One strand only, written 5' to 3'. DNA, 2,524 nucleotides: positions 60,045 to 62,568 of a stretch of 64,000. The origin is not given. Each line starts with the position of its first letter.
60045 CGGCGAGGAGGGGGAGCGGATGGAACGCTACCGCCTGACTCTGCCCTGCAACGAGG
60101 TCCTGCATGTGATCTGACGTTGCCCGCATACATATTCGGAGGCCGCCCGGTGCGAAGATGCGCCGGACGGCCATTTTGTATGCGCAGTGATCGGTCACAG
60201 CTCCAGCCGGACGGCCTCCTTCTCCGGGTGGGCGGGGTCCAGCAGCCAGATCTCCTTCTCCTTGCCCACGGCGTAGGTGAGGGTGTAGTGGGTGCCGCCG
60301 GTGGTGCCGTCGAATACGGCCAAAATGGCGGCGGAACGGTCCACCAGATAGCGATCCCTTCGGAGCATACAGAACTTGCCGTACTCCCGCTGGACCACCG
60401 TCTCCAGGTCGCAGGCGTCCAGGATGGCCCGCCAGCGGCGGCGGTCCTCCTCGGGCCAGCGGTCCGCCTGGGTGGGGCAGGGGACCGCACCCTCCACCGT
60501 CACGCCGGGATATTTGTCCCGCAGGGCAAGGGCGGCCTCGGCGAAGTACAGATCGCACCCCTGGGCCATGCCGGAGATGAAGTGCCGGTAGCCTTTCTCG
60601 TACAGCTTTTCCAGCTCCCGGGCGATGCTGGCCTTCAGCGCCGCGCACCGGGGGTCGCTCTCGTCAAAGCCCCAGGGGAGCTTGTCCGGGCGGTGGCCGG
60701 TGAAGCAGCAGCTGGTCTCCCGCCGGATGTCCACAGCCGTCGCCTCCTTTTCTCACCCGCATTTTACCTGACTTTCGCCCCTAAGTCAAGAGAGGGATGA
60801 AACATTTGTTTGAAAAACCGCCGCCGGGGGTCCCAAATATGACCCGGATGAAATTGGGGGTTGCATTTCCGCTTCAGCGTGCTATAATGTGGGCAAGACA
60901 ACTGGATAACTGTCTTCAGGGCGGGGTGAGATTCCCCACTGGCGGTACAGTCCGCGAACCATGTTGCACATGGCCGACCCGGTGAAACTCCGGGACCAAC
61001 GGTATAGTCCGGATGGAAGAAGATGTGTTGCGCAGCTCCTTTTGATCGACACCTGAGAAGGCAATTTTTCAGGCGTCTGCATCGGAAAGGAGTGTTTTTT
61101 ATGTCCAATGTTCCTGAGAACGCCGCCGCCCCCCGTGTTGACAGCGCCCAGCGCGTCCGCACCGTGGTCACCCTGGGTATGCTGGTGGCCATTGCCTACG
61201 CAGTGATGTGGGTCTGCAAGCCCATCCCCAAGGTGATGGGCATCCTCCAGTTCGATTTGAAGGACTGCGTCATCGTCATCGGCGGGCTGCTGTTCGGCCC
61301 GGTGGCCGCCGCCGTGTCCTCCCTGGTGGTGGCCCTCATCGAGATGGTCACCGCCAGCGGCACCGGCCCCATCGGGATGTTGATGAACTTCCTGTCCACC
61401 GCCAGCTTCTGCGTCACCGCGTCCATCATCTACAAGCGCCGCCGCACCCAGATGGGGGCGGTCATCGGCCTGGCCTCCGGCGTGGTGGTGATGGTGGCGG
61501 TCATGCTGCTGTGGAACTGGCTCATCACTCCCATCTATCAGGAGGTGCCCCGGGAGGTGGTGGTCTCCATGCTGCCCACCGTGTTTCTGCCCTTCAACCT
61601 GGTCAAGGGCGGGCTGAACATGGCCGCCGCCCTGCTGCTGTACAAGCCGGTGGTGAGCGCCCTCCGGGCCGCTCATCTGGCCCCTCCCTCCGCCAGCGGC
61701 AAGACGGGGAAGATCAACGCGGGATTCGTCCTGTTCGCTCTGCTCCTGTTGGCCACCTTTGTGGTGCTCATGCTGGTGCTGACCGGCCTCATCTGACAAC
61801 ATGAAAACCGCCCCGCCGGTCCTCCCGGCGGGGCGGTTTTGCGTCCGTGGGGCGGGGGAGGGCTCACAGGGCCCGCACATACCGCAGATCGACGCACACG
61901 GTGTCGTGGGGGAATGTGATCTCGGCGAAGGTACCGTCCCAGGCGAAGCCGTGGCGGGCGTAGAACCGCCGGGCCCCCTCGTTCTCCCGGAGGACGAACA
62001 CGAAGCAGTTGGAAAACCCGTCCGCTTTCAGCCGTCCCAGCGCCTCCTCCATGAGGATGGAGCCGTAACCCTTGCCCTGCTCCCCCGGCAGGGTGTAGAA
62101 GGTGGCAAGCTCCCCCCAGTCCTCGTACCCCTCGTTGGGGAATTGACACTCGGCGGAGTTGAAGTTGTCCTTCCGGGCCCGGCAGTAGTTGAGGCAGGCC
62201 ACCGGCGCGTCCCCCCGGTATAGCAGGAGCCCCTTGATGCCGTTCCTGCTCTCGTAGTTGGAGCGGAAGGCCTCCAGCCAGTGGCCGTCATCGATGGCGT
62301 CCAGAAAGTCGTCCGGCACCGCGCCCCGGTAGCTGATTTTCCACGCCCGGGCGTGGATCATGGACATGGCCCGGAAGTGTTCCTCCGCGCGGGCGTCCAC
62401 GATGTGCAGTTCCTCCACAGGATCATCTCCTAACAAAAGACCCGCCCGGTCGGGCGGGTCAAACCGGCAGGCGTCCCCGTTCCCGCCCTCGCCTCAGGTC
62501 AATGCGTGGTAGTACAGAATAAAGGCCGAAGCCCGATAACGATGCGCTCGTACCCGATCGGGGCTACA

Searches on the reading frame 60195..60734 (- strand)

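Call 7: search_protein_families(library=ncbifam, proteins=[window:60195-60734:-])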
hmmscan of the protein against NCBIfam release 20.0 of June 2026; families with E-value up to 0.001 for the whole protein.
window:60195-60734:- (179 aa): 1 family
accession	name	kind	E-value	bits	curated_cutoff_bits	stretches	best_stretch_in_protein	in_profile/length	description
NF010181.0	PRK13660.1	equivalog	9e-16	58.4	165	1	12-155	7-152/182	hypothetical protein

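Call 8: search_protein_families(library=pfam, proteins=[window:60195-60734:-])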
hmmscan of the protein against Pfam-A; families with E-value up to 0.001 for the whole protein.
window:60195-60734:- (179 aa): 2 families
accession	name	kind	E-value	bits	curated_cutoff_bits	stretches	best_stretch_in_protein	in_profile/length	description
PF06908.16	YpsA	-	3.1e-25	89.5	27.7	1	9-158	1-152/168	YspA SLOG family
PF02481.21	DNA_processg_A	-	3.9e-06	26.6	29.6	1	38-169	64-191/212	DNA recombination-mediator protein A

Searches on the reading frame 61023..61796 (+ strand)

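Call 7: search_protein_families(library=ncbifam, proteins=[window:61023-61796:+])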
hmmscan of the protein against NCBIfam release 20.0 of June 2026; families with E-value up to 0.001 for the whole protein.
window:61023-61796:+ (257 aa): 2 families
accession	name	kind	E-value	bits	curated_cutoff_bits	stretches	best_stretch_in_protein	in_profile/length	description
NF043064.1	MMSYN1_0877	equivalog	0.0002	21.2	170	1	45-212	27-209/212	ECF transporter S component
NF046054.1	memb_MPN527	equivalog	0.00045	20.3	80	1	46-172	3-142/211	MPN527 family putative ECF transporter permease subunit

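Call 8: search_protein_families(library=pfam, proteins=[window:61023-61796:+])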
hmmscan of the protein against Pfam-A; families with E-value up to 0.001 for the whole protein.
window:61023-61796:+ (257 aa): 3 families
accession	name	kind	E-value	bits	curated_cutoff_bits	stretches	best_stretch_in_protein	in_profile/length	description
PF12822.12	ECF_trnsprt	-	7.3e-20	72.1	30.7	1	46-210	1-168/169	ECF transporter, substrate-specific component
PF07155.17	ECF-ribofla_trS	-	6.5e-06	26.7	26.7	1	44-209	3-169/172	ECF-type riboflavin transporter, S component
PF07694.17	5TM-5TMR_LYT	-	0.00031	20.8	24.6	1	57-175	26-141/169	5TMR of 5TMR-LYT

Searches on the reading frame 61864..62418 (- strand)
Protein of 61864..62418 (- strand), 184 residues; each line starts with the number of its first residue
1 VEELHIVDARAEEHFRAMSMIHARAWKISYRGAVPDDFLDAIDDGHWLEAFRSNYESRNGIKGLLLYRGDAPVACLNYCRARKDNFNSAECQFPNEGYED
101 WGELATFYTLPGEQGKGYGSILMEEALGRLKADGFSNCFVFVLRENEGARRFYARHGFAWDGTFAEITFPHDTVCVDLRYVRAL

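Call 7: search_protein_families(library=ncbifam, proteins=[window:61864-62418:-])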
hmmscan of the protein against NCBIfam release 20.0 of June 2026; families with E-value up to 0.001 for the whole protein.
window:61864-62418:- (184 aa): 3 families
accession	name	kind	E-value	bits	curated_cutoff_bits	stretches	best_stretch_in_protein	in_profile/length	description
TIGR01575.1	rimI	equivalog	7.1e-06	26.2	86.4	1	102-159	56-113/132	ribosomal protein S18-alanine N-acetyltransferase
NF040503.1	resist_ArsN1a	equivalog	4.1e-05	23.4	170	1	96-165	72-140/159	arsinothricin resistance N-acetyltransferase ArsN1 family A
NF040502.1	PPT_acetyltrans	equivalog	7.1e-05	22.6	300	1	100-170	84-154/183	phosphinothricin N-acetyltransferase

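Call 8: search_protein_families(library=pfam, proteins=[window:61864-62418:-])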
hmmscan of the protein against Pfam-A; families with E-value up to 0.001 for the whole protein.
window:61864-62418:- (184 aa): 4 families
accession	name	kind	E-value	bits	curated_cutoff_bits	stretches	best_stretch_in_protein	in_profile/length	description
PF00583.31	Acetyltransf_1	-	1.2e-13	51.7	20.7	1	56-158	28-116/116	Acetyltransferase (GNAT) family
PF13508.13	Acetyltransf_7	-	1.2e-09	38.9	27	1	95-158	28-82/84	Acetyltransferase (GNAT) domain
PF08445.16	FR47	-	6.3e-05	23.3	22.1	1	100-159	20-78/86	FR47-like protein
PF13673.13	Acetyltransf_10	-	7.9e-05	23.1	23.6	1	103-159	53-108/128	Acetyltransferase (GNAT) domain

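Call 18: search_protein_families(library=padloc, proteins=[window:61864-62418:-], max_evalue=1)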
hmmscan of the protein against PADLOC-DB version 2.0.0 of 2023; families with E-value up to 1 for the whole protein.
window:61864-62418:- (184 aa): 0 families
